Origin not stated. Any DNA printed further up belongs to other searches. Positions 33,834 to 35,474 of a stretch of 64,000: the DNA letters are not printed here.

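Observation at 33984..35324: IPCT–DIPPS-like fusion suggests CDP-inositol/di-myo-inositol-phosphate-type compatible-solute chemistry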

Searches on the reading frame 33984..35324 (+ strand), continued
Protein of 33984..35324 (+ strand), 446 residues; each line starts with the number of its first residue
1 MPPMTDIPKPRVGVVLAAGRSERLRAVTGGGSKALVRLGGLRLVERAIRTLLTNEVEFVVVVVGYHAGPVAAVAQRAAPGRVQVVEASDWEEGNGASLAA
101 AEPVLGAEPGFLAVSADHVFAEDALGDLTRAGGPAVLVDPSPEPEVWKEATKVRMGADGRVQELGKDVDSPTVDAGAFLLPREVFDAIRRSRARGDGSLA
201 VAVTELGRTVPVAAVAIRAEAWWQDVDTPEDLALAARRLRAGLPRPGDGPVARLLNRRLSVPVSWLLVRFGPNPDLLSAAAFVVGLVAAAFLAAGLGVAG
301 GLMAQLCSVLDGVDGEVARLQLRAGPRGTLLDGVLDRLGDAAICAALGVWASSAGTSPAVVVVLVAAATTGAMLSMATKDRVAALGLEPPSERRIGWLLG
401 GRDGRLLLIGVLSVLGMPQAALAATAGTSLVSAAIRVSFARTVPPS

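Call 69: search_solved_structures(query=L015:10700-11335:+, max_evalue=0.01, show_alignments=5)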
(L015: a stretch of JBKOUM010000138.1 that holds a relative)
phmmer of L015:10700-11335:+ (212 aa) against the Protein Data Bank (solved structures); distinct sequences matched with E-value up to 0.01: 7.
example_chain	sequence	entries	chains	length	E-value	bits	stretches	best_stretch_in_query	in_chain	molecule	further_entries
4o6m_A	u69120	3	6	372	2.6e-21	79.5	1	11-204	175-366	AF2299, a CDP-alcohol phosphotransferase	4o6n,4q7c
4mnd_A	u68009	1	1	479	2.1e-15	60.2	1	8-203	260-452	CTP L-myo-inositol-1-phosphate cytidylyltransferase/CDP-L-myo-inositol myo-inositolphospho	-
5d92_D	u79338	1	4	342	7.9e-09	38.8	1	16-203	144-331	AF2299 protein,Phosphatidylinositol synthase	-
5d91_A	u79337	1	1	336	2e-08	37.4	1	35-203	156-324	AF2299 protein,Phosphatidylinositol synthase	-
6wm5_A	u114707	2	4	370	3.4e-08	36.7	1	18-202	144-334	AfCTD-Phosphatidylinositol-phosphate synthase (PIPS) fusion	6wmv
6h53_A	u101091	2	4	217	6.2e-08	35.9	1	21-167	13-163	CDP-diacylglycerol--inositol 3-phosphatidyltransferase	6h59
6h5a_A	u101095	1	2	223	6.7e-08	35.7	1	21-167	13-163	CDP-diacylglycerol--inositol 3-phosphatidyltransferase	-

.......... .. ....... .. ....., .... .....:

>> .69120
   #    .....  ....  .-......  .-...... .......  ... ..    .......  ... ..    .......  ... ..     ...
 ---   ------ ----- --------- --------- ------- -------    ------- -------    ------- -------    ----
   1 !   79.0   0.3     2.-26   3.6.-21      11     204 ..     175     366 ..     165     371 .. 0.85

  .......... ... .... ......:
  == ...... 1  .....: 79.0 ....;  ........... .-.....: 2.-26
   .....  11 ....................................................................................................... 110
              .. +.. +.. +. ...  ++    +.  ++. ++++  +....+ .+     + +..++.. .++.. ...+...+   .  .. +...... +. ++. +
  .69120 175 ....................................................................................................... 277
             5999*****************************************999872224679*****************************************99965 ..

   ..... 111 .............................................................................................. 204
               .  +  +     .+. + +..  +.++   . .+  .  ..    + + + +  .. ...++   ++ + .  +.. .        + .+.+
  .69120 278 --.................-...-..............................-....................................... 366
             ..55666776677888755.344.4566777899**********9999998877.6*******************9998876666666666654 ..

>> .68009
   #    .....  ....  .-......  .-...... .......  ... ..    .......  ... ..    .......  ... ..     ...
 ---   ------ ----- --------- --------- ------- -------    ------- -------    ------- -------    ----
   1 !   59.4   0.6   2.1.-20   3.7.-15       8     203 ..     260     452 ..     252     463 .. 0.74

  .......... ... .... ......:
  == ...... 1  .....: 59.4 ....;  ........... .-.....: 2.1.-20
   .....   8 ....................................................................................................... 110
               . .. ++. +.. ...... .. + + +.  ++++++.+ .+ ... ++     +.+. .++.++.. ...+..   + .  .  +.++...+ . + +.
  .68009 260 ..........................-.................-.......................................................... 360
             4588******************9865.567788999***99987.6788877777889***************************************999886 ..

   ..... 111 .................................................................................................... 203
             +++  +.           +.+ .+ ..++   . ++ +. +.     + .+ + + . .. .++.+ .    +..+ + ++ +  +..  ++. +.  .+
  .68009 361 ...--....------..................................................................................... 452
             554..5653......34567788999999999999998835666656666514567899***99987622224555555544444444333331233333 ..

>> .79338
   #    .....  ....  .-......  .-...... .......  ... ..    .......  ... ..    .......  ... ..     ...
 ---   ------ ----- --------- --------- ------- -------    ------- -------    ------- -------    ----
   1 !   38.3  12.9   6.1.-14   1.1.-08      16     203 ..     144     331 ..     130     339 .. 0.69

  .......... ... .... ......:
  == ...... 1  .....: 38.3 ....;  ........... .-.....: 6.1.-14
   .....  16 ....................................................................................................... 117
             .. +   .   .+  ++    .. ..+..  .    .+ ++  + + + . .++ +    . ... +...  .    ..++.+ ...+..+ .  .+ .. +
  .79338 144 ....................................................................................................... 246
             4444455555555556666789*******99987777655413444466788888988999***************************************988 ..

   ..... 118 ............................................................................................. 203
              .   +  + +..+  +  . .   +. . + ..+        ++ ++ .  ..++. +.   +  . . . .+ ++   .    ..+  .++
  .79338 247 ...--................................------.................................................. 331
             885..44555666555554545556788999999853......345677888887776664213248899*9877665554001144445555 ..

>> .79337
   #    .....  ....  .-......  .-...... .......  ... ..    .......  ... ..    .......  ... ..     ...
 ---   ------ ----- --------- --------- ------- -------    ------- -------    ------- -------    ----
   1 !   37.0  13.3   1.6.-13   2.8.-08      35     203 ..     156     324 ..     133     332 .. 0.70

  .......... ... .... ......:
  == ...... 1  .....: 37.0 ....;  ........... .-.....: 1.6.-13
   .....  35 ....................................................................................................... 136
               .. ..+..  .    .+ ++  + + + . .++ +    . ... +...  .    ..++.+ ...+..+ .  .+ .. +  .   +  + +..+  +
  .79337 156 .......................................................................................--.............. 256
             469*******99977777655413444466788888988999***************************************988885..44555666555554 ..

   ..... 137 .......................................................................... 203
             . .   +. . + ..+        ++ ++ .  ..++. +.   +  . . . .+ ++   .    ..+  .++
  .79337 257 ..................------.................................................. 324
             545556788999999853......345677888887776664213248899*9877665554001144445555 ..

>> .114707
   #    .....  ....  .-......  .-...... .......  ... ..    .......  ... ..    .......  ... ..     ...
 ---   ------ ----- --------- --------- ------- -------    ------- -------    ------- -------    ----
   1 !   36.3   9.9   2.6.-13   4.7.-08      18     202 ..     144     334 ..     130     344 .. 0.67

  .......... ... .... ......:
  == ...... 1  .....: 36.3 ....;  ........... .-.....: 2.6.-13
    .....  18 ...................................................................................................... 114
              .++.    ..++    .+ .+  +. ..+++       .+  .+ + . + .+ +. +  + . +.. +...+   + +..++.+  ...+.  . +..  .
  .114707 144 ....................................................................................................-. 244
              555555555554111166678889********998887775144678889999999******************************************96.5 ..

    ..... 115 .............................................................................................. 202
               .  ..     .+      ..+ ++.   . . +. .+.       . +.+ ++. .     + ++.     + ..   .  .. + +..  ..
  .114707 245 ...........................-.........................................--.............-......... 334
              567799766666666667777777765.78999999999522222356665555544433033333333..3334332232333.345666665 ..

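Call 74: list_cluster_members(proteins=[P0164, P0150, P0131, P0140, P0142, P0146, P0157, P0221, P0196, P0176])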
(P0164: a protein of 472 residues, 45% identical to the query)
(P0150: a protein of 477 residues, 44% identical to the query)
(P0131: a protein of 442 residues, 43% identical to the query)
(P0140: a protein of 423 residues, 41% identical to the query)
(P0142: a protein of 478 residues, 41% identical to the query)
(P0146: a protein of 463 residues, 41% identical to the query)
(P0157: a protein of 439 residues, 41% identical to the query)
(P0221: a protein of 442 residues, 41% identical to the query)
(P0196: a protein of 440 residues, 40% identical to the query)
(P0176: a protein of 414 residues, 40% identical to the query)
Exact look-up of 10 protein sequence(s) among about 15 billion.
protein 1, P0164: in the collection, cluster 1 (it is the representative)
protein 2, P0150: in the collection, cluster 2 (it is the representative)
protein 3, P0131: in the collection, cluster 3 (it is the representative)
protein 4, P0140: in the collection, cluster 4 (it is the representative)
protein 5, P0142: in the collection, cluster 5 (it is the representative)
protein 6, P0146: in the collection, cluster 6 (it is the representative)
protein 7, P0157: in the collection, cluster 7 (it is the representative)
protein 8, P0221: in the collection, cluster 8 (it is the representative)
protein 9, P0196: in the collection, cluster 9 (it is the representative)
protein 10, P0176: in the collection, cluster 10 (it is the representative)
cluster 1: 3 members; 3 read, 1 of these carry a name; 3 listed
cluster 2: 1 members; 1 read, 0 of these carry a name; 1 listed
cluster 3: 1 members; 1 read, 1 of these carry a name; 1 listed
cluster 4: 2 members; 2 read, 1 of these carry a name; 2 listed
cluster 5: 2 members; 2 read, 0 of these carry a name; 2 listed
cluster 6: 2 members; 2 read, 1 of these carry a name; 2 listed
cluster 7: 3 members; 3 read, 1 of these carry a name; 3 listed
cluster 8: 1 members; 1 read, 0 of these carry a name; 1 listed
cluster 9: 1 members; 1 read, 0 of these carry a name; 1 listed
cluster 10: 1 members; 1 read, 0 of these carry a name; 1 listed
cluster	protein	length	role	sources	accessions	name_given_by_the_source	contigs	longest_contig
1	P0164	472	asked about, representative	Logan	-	-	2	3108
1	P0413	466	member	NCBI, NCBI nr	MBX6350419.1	MAG: NTP transferase domain-containing protein [Clostridia bacterium] | NTP transferase domain-containing protein [Clostridia bacterium]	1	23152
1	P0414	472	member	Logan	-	-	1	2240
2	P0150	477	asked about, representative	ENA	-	-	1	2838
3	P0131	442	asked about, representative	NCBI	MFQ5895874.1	MAG: CDP-alcohol phosphatidyltransferase family protein, partial [Nitrospinota bacterium]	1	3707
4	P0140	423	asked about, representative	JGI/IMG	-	-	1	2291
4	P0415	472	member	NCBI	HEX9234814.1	MAG TPA: NTP transferase domain-containing protein [Actinomycetota bacterium]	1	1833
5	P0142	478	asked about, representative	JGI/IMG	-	-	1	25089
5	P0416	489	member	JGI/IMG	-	-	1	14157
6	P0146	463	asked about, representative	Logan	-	-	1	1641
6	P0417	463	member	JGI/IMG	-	choline kinase/phosphatidylglycerophosphate synthase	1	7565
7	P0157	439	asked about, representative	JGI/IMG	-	CDP-L-myo-inositol myo-inositolphosphotransferase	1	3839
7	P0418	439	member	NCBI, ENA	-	-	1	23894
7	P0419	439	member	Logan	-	-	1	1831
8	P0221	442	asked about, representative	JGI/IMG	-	-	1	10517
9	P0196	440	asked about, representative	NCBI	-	-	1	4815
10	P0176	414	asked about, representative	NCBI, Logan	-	-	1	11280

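Call 77: search_protein_families(library=pfam, proteins=[L017:856-2217:-, L017:6574-7233:-, L017:7285-7800:-, L017:7983-8357:-, L017:13557-14378:-, L017:14389-15318:-, L017:15361-15876:-, L017:3294-3707:+], max_evalue=0.001)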
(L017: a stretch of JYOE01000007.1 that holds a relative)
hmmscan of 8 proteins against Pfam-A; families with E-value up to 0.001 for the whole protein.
L017:856-2217:- (453 aa): 2 families
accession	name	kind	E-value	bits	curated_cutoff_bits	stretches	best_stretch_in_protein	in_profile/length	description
PF06738.18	ThrE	-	2.1e-38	132.6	26.3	1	49-283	3-240/241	Putative threonine/serine exporter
PF12821.13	ThrE_2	-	0.00011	22.9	27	0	337-430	34-128/129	Threonine/Serine exporter, ThrE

L017:6574-7233:- (219 aa): 1 family
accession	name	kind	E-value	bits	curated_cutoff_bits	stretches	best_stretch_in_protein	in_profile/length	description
PF11716.13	MDMPI_N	-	3.5e-12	47.7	24.2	1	18-106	3-96/140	Mycothiol maleylpyruvate isomerase N-terminal domain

L017:7285-7800:- (171 aa): 4 families
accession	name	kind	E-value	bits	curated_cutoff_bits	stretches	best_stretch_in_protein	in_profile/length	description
PF12802.13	MarR_2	-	4.1e-12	46.5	27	1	53-110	2-61/61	MarR family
PF01047.28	MarR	-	7.8e-09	35.7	24.6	1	68-110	16-58/59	MarR family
PF13463.12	HTH_27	-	2.2e-05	25.1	22.2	1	72-119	21-68/68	Winged helix DNA-binding domain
PF09339.16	HTH_IclR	-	0.00058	20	22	0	67-103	16-52/52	IclR helix-turn-helix domain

L017:7983-8357:- (124 aa): 2 families
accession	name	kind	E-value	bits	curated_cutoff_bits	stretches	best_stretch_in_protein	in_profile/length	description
PF08000.17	bPH_1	-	2.2e-41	141.1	27.7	1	5-123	3-122/122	Bacterial PH domain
PF14470.12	bPH_3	-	2.7e-05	25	23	1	42-113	22-87/95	Bacterial PH domain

L017:13557-14378:- (273 aa): 1 family
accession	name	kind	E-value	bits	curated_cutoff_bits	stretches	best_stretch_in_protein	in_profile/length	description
PF00528.27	BPD_transp_1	-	4e-21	76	26.4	1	82-268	1-181/184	Binding-protein-dependent transport system inner membrane component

L017:14389-15318:- (309 aa): 2 families
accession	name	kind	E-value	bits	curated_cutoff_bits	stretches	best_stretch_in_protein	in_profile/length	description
PF00497.25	SBP_bac_3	-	5.6e-33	113.9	26.4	1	76-299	1-131/132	Bacterial extracellular solute-binding proteins, family 3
PF10613.14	Lig_chan-Glu_bd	-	4.1e-05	24.1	30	1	133-172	75-114/115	Ligated ion channel L-glutamate- and glycine-binding site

L017:15361-15876:- (171 aa): 0 families

L017:3294-3707:+ (137 aa): 1 family
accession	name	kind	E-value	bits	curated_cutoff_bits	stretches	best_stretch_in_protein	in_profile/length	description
PF03795.20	YCII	-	1.4e-13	51.5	24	1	28-132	11-90/95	YCII-related domain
